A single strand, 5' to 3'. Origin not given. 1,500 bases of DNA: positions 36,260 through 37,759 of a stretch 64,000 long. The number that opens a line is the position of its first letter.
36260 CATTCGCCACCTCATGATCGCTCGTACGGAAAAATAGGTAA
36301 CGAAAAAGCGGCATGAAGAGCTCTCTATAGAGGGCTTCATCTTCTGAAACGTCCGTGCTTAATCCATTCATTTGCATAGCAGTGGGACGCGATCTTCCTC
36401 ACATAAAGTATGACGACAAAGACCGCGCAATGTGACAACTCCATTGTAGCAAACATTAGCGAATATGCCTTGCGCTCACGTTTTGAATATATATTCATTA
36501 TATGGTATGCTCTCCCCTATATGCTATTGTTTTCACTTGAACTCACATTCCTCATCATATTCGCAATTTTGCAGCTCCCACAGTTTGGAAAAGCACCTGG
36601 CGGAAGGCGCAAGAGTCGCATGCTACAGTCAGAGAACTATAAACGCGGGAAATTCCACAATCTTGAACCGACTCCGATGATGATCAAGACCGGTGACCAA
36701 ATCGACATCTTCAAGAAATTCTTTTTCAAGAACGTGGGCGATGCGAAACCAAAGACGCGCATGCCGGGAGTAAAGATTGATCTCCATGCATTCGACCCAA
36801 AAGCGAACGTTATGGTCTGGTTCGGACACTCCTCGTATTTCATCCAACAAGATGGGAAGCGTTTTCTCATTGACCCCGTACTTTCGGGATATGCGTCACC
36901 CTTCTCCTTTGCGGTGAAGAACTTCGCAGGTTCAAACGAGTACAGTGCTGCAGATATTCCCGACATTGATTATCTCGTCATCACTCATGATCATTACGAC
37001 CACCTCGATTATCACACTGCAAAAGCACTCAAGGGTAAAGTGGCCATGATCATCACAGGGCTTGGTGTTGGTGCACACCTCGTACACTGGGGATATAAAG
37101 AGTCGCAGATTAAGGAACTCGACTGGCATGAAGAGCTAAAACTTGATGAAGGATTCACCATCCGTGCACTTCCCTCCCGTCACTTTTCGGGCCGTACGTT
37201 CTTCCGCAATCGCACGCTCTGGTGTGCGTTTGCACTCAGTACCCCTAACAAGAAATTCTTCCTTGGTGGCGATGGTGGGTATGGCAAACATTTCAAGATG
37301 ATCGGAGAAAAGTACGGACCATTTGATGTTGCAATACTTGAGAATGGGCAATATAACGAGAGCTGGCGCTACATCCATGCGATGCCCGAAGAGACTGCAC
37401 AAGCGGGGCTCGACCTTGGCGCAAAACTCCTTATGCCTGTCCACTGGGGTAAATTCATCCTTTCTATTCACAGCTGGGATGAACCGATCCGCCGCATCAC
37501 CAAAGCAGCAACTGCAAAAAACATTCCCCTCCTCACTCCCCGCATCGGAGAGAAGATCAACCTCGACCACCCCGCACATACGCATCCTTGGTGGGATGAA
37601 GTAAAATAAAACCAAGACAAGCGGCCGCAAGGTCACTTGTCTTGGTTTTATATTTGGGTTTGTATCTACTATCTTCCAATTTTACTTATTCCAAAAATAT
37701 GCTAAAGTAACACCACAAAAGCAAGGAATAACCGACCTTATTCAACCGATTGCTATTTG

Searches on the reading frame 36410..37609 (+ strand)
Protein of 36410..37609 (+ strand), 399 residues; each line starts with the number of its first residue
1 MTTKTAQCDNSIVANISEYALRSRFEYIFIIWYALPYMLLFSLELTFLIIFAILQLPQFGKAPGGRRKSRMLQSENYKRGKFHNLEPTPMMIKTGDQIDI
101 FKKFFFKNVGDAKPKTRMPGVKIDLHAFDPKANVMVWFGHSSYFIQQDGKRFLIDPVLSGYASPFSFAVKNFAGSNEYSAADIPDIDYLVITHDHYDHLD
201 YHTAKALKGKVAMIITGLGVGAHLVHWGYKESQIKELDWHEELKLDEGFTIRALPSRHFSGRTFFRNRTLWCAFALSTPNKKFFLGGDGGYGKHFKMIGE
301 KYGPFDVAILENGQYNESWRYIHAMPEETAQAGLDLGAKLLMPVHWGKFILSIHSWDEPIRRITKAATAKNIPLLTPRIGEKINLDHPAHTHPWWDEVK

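Call 46: search_protein_families(library=ncbifam, proteins=[window:36410-37609:+], max_evalue=1e-10)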
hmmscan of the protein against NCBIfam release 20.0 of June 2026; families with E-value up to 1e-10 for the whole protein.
window:36410-37609:+ (399 aa): 1 family
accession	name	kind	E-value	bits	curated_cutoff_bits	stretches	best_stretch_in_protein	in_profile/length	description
NF001911.0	PRK00685.1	equivalog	3.9e-13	49.4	144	1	136-350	4-198/228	metal-dependent hydrolase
